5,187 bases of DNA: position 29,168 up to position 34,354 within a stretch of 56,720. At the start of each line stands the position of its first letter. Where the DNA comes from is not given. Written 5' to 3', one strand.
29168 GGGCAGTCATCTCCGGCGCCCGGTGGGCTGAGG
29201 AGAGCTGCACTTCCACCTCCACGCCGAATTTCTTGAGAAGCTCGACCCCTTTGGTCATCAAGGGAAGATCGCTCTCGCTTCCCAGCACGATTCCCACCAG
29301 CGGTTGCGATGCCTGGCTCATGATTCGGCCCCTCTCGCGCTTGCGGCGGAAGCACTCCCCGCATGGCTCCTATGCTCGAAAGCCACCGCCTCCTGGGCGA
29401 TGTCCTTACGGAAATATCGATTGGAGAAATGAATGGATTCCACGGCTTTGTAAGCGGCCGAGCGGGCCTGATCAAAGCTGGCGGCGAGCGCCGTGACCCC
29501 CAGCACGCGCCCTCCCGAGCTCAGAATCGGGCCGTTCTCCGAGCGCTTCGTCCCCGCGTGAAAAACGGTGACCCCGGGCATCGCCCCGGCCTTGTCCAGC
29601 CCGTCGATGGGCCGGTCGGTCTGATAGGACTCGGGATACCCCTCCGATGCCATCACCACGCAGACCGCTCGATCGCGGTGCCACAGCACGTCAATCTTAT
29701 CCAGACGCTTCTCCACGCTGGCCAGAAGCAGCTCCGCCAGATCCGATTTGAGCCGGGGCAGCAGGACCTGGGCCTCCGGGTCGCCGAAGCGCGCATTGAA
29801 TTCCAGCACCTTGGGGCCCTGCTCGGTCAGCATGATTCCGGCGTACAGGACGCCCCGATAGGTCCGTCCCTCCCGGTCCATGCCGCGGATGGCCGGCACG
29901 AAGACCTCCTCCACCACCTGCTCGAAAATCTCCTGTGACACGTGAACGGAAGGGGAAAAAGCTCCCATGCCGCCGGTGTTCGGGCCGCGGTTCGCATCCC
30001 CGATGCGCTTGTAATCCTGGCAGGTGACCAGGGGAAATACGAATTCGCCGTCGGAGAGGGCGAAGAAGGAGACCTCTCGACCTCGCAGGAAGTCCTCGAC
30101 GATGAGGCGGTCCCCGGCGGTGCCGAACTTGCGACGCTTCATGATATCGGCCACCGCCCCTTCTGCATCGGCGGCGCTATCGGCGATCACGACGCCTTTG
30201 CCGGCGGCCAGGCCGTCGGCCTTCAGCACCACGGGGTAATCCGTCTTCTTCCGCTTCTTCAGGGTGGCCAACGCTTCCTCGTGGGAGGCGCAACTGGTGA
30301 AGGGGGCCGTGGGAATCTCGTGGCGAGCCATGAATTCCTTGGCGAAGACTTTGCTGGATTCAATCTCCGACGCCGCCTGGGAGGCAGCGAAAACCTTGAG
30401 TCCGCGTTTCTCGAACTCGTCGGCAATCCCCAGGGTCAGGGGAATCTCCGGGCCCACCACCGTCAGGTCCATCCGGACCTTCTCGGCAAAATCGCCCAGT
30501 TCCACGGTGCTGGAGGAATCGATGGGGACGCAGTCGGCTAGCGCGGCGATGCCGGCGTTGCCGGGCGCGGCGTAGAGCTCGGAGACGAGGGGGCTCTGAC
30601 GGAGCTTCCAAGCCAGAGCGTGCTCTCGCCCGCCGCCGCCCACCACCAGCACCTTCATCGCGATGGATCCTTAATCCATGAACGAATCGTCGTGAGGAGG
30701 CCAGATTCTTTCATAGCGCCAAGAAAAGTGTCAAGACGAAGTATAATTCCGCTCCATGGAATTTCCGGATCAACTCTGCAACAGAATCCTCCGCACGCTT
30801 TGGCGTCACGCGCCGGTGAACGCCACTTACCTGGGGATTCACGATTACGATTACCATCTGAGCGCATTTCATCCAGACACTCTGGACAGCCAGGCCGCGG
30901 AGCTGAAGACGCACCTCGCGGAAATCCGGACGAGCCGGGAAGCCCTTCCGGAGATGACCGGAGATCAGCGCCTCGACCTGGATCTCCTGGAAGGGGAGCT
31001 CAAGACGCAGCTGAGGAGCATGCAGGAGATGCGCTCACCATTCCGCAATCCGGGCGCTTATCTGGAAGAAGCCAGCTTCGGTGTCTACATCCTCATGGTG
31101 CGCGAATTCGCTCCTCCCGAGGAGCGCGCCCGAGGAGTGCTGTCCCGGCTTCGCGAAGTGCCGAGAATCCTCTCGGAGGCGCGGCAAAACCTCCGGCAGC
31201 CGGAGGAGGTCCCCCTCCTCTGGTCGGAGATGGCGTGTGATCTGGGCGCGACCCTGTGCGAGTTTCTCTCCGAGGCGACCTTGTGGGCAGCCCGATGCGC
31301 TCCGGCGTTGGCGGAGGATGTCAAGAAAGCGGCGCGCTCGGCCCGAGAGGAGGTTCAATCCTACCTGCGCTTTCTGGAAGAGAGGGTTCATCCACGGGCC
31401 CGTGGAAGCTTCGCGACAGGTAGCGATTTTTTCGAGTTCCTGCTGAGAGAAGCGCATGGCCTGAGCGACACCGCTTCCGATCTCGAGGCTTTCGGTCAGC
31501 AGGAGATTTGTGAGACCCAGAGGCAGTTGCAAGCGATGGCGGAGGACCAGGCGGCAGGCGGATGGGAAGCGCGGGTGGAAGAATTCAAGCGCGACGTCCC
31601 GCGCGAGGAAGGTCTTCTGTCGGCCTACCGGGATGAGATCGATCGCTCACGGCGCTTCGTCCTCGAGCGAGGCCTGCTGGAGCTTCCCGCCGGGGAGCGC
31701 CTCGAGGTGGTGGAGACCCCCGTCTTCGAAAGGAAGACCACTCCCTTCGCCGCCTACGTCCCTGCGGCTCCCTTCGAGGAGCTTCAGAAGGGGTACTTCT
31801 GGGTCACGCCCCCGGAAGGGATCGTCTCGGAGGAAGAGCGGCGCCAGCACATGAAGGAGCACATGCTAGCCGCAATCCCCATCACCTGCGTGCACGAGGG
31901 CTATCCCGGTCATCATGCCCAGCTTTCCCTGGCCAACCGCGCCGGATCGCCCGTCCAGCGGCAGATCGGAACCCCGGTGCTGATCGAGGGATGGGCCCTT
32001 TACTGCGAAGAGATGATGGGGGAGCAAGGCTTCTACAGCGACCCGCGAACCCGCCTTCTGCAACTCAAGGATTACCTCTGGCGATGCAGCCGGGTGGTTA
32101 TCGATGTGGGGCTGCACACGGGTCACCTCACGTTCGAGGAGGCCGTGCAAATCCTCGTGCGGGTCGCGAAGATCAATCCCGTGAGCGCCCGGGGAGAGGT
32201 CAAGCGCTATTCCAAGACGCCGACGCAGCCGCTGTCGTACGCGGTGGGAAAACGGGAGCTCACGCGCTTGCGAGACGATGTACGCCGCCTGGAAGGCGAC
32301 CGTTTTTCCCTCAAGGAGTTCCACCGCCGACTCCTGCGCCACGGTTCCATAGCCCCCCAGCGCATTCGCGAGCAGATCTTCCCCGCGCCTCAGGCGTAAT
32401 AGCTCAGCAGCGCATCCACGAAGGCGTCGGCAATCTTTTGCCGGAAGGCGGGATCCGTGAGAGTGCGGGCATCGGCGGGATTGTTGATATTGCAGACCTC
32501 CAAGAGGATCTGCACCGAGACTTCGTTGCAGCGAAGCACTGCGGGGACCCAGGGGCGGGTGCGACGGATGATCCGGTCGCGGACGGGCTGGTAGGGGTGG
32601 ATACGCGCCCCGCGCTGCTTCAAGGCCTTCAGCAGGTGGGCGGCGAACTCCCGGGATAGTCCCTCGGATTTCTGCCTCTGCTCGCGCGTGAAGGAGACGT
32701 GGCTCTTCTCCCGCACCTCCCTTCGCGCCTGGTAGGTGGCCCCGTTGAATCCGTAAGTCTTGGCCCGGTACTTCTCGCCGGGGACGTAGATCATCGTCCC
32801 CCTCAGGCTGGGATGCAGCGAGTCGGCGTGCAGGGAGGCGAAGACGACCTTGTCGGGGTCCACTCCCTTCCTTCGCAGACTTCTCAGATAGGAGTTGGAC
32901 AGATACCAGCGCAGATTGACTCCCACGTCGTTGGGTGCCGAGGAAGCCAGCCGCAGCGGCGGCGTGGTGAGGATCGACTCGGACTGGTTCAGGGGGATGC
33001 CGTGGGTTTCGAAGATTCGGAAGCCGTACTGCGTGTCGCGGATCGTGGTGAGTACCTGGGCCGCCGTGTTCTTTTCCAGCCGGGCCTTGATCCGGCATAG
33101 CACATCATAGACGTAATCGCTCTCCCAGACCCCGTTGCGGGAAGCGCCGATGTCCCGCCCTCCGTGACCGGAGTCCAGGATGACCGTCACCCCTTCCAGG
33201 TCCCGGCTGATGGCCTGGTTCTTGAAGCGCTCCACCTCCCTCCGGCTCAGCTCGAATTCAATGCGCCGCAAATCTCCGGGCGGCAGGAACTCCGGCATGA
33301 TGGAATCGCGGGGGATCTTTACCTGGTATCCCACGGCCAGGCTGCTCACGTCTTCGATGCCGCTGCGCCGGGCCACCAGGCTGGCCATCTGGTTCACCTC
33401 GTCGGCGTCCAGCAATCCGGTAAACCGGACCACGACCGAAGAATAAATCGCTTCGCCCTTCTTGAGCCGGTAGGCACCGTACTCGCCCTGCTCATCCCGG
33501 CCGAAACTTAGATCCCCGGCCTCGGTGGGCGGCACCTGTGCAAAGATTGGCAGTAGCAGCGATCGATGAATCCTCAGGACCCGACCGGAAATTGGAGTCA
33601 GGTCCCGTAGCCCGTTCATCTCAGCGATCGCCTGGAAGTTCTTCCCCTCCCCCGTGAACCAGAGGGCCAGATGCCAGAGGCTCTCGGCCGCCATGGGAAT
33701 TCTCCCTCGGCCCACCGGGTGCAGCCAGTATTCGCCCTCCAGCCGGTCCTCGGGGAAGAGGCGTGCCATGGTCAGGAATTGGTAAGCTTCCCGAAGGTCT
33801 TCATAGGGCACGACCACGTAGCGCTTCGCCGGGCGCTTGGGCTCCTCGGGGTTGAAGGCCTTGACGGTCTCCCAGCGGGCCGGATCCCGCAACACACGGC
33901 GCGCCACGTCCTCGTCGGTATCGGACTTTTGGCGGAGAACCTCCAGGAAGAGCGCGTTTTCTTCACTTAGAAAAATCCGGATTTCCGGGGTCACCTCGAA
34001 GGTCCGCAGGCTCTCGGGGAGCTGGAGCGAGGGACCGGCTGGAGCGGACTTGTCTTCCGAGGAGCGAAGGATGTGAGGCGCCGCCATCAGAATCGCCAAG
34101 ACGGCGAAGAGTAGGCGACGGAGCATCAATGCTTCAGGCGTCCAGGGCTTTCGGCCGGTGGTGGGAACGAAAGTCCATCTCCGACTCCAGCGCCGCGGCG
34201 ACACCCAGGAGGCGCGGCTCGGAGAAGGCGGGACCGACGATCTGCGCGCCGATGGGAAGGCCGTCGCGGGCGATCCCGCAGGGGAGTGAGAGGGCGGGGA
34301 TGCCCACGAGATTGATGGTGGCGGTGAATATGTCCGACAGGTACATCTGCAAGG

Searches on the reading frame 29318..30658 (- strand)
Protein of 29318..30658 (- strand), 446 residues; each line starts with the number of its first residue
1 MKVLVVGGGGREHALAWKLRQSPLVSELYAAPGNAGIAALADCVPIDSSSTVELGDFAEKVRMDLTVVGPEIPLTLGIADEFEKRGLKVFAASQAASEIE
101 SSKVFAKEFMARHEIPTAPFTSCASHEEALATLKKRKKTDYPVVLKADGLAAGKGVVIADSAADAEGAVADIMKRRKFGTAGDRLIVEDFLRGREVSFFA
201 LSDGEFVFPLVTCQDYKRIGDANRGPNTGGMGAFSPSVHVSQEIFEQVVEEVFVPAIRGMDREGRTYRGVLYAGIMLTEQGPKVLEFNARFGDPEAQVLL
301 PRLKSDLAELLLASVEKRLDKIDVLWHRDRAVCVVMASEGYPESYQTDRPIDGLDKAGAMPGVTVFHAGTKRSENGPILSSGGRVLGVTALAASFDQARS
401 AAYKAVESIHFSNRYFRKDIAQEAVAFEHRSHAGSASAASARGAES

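Call 43: search_protein_families(library=pfam, proteins=[window:29318-30658:-], max_evalue=0.0001)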
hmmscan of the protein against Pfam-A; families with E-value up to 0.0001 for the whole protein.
window:29318-30658:- (446 aa): 5 families
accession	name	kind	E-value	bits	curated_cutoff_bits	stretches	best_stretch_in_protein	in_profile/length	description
PF01071.24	GARS_A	-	9.7e-72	241.3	27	1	101-296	1-194/194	Phosphoribosylglycinamide synthetase, ATP-grasp (A) domain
PF02844.21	GARS_N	-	2.7e-35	121.5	29.5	1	1-100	1-100/100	Phosphoribosylglycinamide synthetase, N domain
PF02843.22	GARS_C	-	1.7e-31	108.8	34.8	1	331-422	1-91/92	Phosphoribosylglycinamide synthetase, C domain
PF02655.19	ATP-grasp_3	-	1e-07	32.6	23.2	1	132-292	30-158/160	ATP-grasp domain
PF02786.22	CPSase_L_D2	-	1.2e-05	25.3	19.8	1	103-203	2-102/211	Carbamoyl-phosphate synthase L chain, ATP binding domain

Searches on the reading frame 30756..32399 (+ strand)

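Call 43: search_protein_families(library=pfam, proteins=[window:30756-32399:+], max_evalue=0.0001)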
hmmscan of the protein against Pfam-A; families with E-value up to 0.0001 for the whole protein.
window:30756-32399:+ (547 aa): 1 family
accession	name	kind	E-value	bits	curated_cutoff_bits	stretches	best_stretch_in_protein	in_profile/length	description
PF05960.17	DUF885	-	3.2e-99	334.4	32.4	1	20-541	1-532/532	Bacterial protein of unknown function (DUF885)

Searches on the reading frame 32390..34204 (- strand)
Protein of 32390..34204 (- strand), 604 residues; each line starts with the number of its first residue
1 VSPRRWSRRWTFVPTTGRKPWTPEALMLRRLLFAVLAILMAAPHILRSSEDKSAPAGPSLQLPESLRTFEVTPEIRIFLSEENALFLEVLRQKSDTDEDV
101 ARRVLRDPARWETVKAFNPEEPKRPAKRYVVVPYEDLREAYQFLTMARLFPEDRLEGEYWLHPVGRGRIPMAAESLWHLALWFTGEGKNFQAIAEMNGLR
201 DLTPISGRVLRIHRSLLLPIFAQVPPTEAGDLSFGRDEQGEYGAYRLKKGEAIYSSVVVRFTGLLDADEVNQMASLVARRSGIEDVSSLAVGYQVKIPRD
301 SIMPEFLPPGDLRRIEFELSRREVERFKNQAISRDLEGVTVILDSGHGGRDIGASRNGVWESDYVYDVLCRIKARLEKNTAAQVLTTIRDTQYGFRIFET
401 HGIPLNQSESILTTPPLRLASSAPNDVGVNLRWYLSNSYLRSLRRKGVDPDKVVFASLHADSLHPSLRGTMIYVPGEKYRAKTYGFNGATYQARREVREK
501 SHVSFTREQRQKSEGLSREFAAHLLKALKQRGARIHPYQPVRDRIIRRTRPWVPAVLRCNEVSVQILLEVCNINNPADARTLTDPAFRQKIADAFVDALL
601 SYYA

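Call 43: search_protein_families(library=pfam, proteins=[window:32390-34204:-], max_evalue=0.0001)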
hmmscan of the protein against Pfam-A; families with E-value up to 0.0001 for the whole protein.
window:32390-34204:- (604 aa): 1 family
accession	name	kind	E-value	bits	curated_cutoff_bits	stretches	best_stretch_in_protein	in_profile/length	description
PF01520.23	Amidase_3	-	1.6e-18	67.8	27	1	341-599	1-172/174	N-acetylmuramoyl-L-alanine amidase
